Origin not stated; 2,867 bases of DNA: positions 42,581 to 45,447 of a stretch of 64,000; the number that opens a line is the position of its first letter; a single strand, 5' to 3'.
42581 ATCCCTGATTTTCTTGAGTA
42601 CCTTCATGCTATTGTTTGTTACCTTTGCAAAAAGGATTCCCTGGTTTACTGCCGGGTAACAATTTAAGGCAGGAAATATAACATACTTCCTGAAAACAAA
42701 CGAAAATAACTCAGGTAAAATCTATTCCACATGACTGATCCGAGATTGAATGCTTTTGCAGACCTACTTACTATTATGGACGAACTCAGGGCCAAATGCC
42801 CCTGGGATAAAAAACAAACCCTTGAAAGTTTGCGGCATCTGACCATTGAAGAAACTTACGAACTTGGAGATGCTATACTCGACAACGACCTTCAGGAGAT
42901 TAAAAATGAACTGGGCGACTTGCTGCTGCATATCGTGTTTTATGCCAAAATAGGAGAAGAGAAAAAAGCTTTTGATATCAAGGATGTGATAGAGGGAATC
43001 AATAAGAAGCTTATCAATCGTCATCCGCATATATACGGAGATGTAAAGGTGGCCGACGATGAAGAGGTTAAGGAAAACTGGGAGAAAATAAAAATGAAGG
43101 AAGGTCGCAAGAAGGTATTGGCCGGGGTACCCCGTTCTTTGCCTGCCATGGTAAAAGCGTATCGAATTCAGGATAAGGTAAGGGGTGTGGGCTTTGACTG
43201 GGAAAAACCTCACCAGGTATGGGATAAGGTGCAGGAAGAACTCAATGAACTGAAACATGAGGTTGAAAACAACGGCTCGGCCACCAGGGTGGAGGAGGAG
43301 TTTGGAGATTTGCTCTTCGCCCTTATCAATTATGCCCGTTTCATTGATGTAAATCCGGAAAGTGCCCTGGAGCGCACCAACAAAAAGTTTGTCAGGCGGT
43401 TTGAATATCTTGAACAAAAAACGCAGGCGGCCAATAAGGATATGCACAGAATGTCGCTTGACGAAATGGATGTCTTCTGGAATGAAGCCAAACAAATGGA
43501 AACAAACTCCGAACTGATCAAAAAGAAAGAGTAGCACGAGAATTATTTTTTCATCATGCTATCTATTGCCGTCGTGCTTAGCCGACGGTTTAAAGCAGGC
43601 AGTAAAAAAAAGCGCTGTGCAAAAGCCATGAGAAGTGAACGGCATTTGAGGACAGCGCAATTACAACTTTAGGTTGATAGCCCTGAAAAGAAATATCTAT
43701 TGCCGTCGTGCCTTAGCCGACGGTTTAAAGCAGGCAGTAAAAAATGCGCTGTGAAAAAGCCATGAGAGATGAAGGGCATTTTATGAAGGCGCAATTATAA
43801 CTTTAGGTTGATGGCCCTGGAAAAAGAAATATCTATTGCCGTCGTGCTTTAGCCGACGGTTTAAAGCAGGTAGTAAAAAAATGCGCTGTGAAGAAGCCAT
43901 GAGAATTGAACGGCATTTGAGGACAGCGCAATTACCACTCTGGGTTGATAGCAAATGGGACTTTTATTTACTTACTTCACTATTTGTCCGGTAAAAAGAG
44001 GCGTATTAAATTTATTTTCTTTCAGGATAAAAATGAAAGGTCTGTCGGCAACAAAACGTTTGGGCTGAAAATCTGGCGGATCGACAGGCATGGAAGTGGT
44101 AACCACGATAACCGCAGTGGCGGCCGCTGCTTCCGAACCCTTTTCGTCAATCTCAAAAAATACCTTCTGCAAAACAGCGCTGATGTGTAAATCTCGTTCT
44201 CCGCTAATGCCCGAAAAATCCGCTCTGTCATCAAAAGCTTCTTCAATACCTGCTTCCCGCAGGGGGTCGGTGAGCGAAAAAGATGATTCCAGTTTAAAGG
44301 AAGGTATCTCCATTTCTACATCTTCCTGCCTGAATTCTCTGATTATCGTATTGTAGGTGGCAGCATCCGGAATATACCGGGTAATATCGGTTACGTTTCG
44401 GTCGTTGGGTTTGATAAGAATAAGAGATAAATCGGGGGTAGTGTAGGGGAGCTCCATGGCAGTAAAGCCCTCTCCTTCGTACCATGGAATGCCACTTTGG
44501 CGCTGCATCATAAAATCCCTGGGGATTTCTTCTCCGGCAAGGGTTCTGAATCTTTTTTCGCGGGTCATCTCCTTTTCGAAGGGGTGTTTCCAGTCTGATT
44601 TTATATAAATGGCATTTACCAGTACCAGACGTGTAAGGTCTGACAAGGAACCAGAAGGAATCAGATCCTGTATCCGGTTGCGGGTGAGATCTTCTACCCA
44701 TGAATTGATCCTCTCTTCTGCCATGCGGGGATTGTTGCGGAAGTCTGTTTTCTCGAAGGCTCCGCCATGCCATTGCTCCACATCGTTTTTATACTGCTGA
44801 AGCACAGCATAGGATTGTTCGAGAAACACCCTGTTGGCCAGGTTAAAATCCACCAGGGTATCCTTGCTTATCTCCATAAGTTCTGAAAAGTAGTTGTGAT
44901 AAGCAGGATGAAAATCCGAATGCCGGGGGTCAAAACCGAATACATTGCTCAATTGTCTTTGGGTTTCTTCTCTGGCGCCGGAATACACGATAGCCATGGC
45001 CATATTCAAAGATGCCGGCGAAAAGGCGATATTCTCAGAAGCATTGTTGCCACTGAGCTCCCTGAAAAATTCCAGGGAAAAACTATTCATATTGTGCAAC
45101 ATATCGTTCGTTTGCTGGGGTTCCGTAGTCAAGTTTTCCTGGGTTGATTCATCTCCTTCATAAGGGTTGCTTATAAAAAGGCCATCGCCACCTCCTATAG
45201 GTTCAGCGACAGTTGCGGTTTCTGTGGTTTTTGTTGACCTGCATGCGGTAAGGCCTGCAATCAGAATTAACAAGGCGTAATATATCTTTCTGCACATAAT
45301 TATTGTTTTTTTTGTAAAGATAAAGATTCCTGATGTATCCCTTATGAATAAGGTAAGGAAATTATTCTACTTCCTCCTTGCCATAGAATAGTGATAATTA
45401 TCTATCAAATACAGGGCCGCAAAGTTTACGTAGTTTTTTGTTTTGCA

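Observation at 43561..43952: Three tandem ~135-bp structured repeats immediately downstream of the serpin gene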

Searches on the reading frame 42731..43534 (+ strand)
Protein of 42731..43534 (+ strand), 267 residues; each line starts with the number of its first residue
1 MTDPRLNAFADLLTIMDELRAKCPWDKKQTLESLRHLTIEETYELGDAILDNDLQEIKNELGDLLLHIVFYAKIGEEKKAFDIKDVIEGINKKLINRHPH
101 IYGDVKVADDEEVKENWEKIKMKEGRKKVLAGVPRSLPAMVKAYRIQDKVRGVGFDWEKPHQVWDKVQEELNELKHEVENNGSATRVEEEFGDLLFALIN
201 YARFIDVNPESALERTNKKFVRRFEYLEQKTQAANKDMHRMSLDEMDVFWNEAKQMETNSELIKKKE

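Call 22: search_protein_families(library=pfam, proteins=[window:42731-43534:+])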
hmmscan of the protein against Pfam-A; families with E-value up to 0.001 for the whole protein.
window:42731-43534:+ (267 aa): 3 families
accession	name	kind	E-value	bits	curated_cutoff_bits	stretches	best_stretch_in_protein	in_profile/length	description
PF03819.22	MazG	-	3.1e-33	114.3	22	2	29-101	1-73/74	MazG nucleotide pyrophosphohydrolase domain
PF01503.22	PRA-PH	-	2.1e-07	31.7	21.3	0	27-68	22-64/86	Phosphoribosyl-ATP pyrophosphohydrolase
PF24850.1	CC_BshC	-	0.00046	20.5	27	1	145-247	7-109/159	Bacillithiol biosynthesis BshC, C-terminal coiled-coil domain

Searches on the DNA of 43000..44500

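Call 4: search_rna_families(source=window, start=43000, end=44500, threshold=evalue, max_evalue=10, show_alignments=3)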
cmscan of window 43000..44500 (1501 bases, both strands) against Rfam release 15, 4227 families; matches with E-value up to 10: 9.
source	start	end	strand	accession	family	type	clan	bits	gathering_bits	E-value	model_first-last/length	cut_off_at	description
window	43470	43572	+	RF00477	snosnR66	Gene; snRNA; snoRNA; CD-box;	-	20.8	65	3.5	1-104/104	no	Small nucleolar RNA snR66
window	44250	44343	+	RF01436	S_pombe_snR33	Gene; snRNA; snoRNA; HACA-box;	CL00027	18.6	80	5.1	1-145/145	no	small nucleolar RNA snR33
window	43704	43785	+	RF00370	sroD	Gene; sRNA;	-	16.8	50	3.2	1-86/86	no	sroD RNA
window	44228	44334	+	RF00096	U8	Gene; snRNA; snoRNA; CD-box;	-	16.2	41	4.9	1-135/135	no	U8 small nucleolar RNA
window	43203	43267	-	RF02701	PsrR1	Gene; sRNA;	-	16.1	42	6.5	1-79/79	no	Photosynthesis regulatory RNA1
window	44017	44045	+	RF01641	ceN53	Gene; snRNA; snoRNA; CD-box;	-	15.8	50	8.2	42-70/74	no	Caenorhabditis snoRNA ceN53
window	43117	43140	-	RF02803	PyrR205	Gene; snRNA; snoRNA; HACA-box;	-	14.5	35.6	6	1-61/61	no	Pyrobaculum sRNA 205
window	43597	43698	-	RF00519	suhB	Gene; sRNA;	CL00108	14.1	41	9.2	1-77/77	no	Makes More Granules Regulator RNA (mmgR)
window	44457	44498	-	RF01952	SOX2OT_exon2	Gene; lncRNA;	-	13.1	45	5.4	24-69/69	no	SOX2 overlapping transcript exon 2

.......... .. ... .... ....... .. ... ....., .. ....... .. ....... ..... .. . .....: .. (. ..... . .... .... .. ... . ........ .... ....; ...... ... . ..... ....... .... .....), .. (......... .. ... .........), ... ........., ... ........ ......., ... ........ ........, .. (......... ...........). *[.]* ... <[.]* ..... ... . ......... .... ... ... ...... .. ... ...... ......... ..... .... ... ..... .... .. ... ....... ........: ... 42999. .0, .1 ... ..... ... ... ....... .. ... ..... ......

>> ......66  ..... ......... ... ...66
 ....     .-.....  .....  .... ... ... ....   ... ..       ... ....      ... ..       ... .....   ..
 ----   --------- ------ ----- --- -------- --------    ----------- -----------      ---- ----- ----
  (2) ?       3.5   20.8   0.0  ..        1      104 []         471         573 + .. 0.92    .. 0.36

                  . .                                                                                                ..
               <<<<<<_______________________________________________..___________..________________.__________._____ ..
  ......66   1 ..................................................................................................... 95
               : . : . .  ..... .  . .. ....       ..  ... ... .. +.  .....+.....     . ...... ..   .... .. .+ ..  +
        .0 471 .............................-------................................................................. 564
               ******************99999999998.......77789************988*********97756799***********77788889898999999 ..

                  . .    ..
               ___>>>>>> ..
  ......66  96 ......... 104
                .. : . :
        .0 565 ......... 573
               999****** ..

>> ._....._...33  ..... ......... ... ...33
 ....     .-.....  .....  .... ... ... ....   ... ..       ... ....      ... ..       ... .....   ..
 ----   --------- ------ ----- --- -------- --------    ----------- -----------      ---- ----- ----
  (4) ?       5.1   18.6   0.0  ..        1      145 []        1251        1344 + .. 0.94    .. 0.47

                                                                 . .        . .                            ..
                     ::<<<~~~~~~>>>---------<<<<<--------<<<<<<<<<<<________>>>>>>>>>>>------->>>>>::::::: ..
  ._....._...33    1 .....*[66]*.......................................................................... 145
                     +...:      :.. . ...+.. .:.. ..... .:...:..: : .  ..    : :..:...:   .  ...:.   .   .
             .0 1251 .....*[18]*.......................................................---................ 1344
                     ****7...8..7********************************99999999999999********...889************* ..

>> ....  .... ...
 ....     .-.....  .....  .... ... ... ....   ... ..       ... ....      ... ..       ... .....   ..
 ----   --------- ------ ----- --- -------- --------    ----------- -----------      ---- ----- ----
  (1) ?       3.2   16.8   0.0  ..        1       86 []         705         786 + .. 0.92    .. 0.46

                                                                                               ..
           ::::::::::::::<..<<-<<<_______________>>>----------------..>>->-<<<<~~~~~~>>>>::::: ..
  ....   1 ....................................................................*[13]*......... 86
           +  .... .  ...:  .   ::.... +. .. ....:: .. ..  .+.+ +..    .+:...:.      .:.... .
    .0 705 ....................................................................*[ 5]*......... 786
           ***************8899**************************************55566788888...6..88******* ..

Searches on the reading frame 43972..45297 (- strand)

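Call 22: search_protein_families(library=pfam, proteins=[window:43972-45297:-])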
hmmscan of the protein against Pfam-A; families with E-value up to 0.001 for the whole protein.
window:43972-45297:- (441 aa): 1 family
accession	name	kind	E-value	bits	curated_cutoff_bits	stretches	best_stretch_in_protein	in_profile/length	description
PF00079.25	Serpin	-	3e-98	329.9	27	1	69-440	2-368/370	Serpin (serine protease inhibitor)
